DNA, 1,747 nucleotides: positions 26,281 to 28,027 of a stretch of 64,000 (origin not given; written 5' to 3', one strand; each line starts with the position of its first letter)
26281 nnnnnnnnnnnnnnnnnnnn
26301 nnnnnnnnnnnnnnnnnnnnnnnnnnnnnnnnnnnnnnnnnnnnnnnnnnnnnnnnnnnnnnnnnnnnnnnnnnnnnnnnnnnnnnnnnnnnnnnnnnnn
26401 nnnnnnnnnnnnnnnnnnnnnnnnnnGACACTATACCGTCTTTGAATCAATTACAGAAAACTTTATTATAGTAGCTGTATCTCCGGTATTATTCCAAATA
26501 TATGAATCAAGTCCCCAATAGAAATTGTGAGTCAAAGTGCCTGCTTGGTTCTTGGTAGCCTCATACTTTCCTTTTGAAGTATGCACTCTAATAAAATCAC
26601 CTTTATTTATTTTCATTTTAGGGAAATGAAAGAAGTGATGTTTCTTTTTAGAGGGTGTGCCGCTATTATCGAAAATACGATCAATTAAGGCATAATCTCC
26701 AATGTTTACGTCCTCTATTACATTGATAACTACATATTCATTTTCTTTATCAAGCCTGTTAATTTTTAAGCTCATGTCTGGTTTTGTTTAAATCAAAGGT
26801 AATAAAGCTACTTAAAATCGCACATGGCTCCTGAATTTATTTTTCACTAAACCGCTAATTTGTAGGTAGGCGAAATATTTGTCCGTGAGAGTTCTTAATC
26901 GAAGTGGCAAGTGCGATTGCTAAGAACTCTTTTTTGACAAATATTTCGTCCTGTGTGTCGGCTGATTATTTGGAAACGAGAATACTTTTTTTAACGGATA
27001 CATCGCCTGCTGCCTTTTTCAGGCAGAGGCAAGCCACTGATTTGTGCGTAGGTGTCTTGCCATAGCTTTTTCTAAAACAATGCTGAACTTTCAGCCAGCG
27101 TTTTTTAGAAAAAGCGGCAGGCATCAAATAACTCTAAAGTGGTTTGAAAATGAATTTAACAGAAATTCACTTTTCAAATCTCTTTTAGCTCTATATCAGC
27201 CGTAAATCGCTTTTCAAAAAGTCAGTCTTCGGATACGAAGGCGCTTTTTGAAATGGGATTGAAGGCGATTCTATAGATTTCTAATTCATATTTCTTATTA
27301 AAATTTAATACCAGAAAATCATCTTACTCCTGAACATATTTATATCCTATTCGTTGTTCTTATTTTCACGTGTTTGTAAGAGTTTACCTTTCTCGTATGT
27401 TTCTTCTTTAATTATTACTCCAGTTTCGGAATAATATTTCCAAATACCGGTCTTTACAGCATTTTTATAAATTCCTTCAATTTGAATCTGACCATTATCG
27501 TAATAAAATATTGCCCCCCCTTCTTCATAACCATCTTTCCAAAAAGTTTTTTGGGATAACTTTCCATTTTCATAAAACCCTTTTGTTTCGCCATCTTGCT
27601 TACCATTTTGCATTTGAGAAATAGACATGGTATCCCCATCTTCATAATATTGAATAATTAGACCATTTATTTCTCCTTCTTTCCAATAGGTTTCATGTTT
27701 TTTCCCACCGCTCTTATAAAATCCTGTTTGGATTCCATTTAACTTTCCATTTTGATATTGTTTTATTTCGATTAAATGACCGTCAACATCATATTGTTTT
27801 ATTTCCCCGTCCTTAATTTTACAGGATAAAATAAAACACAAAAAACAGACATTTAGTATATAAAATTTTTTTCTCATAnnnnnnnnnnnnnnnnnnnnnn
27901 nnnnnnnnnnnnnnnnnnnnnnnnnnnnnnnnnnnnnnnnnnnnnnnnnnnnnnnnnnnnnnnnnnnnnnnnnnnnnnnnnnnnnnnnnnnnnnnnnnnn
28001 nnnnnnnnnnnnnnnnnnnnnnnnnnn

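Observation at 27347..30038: Polymorphic-toxin-like secreted protein with an RHS-core terminus but no YD-repeat shell, followed by a MORN-repeat lipoprotein (candidate immunity)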

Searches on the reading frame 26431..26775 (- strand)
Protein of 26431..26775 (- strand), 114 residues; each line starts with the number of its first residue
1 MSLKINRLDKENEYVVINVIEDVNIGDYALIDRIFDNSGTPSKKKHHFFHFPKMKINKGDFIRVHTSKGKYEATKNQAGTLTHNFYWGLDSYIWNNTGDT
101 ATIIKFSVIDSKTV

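Call 3: search_protein_families(library=pfam, proteins=[window:26431-26775:-], max_evalue=1)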
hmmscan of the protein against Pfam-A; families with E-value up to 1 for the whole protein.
window:26431-26775:- (114 aa): 2 families
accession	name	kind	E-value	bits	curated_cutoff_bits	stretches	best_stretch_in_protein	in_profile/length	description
PF00932.25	LTD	-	0.00015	22.5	34.3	1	21-105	33-96/109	Lamin Tail Domain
PF09285.17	Elong-fact-P_C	-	0.17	12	25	1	56-71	38-53/56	Elongation factor P, C-terminal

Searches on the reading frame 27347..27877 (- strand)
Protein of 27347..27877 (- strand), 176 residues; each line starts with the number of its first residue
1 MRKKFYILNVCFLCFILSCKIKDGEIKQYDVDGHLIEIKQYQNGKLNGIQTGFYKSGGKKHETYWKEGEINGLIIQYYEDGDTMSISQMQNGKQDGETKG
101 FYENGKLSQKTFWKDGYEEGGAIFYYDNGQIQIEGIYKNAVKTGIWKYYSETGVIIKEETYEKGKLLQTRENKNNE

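Call 3: search_protein_families(library=pfam, proteins=[window:27347-27877:-], max_evalue=1)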
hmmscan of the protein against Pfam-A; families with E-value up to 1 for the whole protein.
window:27347-27877:- (176 aa): 2 families
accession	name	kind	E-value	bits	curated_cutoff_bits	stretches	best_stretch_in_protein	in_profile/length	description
PF07661.19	MORN_2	-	2.5e-17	61.4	29.6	4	94-115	1-22/22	MORN repeat variant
PF17479.7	DUF3048_C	-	0.073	13.9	25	1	40-87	61-108/114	Protein of unknown function (DUF3048) C-terminal domain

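Call 4: search_protein_families(library=ncbifam, proteins=[window:27347-27877:-], max_evalue=1)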
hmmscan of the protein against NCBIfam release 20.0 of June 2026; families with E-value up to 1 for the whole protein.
window:27347-27877:- (176 aa): 1 family
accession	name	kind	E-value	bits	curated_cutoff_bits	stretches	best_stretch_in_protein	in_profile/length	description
NF033566.1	adhes_LIC20035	equivalog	2.5e-11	43.1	250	1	22-172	116-271/434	LIC20035 family adhesin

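Call 95: find_homologous_proteins(query=window:27347-27877:-, max_evalue=1e-10)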
Query window:27347-27877:- (176 aa): 5 proteins with E <= 1e-10 among 111 candidates.
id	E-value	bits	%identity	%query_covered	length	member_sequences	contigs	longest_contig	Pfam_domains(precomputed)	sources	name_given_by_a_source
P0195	2.5e-18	84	32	86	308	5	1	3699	PF07661.20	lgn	-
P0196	2.6e-12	65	32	94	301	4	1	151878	PF07661.20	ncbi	-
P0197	3.7e-12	64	32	55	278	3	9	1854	PF07661.20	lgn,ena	-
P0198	1.7e-11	62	31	69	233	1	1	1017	PF07661.20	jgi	jgi:antitoxin component YwqK of YwqJK toxin-antitoxin module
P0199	9.2e-11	60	23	80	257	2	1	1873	PF07661.20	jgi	-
